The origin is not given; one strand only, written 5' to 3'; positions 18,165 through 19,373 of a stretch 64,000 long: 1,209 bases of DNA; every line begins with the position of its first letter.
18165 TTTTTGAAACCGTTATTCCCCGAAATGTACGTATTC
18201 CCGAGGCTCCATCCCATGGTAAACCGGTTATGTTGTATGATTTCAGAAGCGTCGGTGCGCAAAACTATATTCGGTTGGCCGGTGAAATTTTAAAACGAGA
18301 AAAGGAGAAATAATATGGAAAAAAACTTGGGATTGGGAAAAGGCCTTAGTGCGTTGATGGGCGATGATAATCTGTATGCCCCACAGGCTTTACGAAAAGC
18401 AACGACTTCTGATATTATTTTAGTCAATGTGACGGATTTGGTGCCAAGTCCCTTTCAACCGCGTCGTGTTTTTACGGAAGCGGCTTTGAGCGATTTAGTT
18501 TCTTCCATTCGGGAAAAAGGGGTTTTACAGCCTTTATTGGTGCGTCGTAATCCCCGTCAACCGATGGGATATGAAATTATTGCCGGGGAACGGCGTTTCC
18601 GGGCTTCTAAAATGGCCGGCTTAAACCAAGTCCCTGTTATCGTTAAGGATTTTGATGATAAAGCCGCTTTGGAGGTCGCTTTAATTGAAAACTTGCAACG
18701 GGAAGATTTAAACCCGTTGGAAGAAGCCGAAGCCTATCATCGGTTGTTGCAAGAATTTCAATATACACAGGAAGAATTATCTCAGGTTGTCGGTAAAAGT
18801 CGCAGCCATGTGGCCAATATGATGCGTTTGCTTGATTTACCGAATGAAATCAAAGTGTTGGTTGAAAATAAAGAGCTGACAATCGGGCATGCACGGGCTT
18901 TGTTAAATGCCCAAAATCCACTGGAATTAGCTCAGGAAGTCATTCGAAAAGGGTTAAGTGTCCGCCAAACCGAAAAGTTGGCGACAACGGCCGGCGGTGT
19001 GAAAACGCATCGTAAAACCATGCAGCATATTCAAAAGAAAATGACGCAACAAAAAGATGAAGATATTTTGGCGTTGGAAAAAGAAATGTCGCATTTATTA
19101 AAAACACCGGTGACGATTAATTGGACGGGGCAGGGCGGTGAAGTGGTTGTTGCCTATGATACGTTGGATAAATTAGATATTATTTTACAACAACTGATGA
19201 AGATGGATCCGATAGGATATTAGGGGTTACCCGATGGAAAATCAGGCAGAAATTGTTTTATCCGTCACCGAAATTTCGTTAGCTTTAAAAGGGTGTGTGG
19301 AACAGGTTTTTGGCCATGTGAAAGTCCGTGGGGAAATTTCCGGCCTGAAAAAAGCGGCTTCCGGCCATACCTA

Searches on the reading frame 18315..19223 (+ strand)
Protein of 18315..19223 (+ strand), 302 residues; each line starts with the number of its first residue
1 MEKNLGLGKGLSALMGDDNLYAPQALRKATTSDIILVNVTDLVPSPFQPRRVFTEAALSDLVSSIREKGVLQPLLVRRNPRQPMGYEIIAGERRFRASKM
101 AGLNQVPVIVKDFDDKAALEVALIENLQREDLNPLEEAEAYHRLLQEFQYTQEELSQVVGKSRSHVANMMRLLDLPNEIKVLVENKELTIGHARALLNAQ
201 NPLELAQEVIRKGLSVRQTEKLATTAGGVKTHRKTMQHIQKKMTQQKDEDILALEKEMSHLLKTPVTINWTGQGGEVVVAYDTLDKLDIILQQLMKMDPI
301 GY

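Call 24: find_encoding_contigs(protein=window:18315-19223:+, flank=10000, max_places=10)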
Protein window:18315-19223:+ (302 aa): 6 contigs read that carry it; 4 places shown.
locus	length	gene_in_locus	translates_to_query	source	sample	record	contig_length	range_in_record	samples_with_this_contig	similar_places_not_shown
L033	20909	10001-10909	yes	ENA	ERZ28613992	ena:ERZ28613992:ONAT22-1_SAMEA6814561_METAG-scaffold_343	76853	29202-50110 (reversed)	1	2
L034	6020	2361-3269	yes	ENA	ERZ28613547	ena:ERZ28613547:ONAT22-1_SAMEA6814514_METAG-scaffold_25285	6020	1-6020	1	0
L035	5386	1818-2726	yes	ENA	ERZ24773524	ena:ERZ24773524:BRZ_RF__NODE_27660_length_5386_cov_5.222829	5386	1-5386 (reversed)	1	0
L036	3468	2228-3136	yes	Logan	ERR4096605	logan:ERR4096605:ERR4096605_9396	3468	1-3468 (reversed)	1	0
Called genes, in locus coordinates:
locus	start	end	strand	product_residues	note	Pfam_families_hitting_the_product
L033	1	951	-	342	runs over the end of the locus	PF21694:DNA_pol3_delta_C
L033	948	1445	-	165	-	-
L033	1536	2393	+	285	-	PF01745:IPT (weak), PF01715:IPPT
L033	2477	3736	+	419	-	PF07498:Rho_N, PF07497:Rho_RNA_bind, PF00006:ATP-synt_ab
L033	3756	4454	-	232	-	PF20582:UPF0758_N (faint), PF04002:RadC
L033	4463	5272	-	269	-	PF00557:Peptidase_M24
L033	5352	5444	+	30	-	-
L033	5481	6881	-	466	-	PF01406:tRNA-synt_1e, PF09334:tRNA-synt_1g (weak), PF09190:DALR_2, PF23493:CysS_C (weak)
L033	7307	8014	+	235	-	PF00929:RNase_T, PF13482:RNase_H_2 (faint)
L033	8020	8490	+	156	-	-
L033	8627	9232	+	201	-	PF02527:GidB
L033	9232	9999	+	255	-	PF00142:Fer4_NifH (weak), PF01656:CbiA, PF02374:ArsA_ATPase (weak), PF06564:CBP_BcsQ, PF09140:MipZ, PF10609:ParA, PF13614:AAA_31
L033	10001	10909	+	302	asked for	PF02195:ParB_N, PF17762:HTH_ParB, PF23552:ParB_C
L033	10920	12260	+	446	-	PF13742:tRNA_anti_2, PF01336:tRNA_anti-codon, PF02601:Exonuc_VII_L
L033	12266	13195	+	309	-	PF01551:Peptidase_M23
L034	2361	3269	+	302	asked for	PF02195:ParB_N, PF17762:HTH_ParB, PF23552:ParB_C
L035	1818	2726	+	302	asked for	PF02195:ParB_N, PF17762:HTH_ParB, PF23552:ParB_C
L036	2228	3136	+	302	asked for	PF02195:ParB_N, PF17762:HTH_ParB, PF23552:ParB_C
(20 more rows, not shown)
